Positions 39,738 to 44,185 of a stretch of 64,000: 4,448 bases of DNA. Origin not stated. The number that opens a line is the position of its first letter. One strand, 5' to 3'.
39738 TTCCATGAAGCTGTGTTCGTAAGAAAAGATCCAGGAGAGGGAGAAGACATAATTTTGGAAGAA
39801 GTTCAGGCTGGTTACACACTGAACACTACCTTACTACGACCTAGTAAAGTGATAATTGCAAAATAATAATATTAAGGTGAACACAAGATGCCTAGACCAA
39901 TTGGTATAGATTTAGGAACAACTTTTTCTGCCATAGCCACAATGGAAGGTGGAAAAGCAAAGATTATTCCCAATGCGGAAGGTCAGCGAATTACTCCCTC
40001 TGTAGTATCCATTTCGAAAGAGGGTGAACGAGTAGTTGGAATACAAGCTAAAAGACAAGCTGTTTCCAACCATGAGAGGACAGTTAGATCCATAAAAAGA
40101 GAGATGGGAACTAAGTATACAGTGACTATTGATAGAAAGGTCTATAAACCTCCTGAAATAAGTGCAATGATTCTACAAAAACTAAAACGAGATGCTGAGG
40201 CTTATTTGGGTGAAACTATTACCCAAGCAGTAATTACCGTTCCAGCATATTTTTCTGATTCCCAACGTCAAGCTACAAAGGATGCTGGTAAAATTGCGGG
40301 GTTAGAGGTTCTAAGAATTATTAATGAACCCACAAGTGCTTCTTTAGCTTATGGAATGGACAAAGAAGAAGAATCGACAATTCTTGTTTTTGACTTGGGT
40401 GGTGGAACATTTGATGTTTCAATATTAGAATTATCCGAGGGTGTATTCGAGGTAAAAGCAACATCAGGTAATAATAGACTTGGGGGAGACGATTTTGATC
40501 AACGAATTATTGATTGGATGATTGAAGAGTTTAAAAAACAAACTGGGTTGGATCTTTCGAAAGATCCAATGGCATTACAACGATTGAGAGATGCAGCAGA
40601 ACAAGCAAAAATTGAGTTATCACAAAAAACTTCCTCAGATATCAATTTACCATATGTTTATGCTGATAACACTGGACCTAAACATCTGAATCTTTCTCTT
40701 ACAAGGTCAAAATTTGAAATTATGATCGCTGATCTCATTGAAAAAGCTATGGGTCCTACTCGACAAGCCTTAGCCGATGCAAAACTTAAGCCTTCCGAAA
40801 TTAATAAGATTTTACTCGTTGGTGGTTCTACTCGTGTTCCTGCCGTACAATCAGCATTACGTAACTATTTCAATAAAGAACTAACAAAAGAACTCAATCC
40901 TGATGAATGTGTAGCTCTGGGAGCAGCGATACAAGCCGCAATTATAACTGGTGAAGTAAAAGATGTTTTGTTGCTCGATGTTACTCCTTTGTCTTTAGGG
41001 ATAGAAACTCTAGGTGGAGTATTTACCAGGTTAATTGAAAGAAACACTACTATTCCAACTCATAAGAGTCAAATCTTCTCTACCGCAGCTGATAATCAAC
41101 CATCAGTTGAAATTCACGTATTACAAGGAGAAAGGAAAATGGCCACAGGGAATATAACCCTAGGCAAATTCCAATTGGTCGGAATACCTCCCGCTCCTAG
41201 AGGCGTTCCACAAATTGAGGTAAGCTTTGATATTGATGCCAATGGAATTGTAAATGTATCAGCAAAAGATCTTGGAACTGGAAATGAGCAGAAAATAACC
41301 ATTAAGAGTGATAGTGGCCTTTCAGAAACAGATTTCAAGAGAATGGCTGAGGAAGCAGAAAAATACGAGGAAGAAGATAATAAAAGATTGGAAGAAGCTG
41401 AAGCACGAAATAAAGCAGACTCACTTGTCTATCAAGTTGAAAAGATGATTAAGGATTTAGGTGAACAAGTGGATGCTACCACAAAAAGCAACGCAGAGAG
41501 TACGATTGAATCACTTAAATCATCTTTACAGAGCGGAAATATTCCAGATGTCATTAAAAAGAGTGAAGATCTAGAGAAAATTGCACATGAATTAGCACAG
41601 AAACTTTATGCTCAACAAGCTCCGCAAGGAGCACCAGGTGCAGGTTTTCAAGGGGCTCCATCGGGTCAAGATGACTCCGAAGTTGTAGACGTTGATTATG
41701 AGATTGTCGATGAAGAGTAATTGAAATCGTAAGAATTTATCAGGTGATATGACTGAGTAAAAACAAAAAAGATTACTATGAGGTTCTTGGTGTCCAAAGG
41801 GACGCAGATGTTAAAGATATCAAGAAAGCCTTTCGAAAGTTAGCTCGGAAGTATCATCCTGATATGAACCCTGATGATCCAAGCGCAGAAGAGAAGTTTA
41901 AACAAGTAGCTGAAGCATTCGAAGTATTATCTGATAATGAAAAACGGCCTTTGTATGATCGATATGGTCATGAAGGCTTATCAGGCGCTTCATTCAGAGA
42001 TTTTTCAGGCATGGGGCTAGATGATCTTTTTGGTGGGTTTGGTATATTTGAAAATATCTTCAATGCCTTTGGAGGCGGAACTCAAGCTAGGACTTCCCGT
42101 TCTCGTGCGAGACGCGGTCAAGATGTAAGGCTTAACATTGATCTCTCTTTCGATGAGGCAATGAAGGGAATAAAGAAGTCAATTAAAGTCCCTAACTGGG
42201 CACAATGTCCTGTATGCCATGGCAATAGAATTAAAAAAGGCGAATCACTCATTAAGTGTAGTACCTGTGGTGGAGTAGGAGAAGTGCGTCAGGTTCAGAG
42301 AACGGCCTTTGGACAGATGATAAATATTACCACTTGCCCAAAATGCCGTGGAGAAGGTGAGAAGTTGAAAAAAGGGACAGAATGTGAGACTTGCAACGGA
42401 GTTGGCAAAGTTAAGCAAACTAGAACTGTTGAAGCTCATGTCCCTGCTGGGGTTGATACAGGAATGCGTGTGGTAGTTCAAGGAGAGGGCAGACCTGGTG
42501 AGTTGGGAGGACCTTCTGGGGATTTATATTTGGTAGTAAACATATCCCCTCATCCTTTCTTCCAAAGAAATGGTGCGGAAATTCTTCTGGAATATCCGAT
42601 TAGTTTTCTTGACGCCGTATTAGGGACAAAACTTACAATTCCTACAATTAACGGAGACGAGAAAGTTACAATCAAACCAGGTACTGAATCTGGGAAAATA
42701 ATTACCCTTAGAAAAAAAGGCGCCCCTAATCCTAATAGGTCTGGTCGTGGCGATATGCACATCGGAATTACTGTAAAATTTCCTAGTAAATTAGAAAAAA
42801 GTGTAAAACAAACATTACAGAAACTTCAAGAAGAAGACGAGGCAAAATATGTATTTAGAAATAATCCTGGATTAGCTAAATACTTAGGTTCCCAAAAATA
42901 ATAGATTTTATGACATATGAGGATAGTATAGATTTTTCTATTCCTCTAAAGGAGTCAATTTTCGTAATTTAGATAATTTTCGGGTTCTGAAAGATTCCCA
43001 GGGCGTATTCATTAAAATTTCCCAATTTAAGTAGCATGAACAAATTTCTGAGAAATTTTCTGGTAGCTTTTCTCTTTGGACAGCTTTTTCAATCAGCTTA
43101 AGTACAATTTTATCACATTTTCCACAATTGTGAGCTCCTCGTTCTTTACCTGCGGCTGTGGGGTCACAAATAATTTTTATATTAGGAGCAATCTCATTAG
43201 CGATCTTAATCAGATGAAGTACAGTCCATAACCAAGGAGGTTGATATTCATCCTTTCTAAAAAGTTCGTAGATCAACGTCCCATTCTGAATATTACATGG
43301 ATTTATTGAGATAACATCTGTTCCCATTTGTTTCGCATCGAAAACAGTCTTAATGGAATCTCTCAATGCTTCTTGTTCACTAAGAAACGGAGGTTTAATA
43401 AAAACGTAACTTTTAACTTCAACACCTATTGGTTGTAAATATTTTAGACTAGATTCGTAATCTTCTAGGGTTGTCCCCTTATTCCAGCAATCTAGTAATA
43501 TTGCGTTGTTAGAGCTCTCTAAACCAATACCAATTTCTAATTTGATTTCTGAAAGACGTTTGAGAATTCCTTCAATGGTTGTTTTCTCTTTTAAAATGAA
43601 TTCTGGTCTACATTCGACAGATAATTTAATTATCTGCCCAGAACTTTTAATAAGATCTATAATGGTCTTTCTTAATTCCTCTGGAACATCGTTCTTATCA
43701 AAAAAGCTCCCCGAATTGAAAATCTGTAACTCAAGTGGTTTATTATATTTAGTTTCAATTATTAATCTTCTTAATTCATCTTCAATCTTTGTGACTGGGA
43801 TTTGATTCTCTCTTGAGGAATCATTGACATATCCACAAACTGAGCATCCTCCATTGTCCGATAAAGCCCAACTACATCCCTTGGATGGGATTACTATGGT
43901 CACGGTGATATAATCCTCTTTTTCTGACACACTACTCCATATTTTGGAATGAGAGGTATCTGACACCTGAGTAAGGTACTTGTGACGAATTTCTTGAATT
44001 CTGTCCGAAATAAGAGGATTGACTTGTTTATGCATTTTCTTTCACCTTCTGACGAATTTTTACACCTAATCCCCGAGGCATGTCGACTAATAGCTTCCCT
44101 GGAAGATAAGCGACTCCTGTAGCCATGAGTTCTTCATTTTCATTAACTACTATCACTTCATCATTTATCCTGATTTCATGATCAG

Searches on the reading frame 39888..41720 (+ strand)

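Call 48: search_protein_families(library=pfam, proteins=[window:39888-41720:+], max_evalue=0.00001)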
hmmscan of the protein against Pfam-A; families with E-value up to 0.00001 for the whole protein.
window:39888-41720:+ (610 aa): 3 families
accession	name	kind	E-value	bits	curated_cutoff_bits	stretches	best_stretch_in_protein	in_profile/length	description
PF00012.26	HSP70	-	8.2e-238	790.9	20.6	1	5-574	2-598/599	Hsp70 protein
PF06723.19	MreB_Mbl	-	1e-18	67.7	27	1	5-349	4-318/327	MreB/Mbl protein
PF02782.22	FGGY_C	-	1.8e-06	28.3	27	1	206-352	49-196/198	FGGY family of carbohydrate kinases, C-terminal domain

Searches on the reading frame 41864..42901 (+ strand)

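Call 49: search_protein_families(library=pfam, proteins=[window:41864-42901:+], max_evalue=0.00001)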
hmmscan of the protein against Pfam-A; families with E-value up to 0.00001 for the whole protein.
window:41864-42901:+ (345 aa): 3 families
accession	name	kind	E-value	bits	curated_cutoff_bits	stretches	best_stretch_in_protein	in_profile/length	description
PF01556.23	DnaJ_C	-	4.7e-45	153.8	26.6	1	89-307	2-152/152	DnaJ C terminal domain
PF00684.25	DnaJ_CXXCXGXG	-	1.6e-15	57.5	32.7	1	115-180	1-64/65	DnaJ central domain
PF00226.36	DnaJ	-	1.2e-08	35.3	27.8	1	2-32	33-63/63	DnaJ domain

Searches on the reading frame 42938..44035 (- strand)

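Call 49: search_protein_families(library=pfam, proteins=[window:42938-44035:-], max_evalue=0.00001)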
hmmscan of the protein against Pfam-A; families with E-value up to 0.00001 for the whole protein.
window:42938-44035:- (365 aa): 1 family
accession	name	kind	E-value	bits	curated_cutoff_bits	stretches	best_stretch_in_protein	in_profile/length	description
PF04055.27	Radical_SAM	-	4e-06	27.5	29.5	1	61-211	8-147/166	Radical SAM superfamily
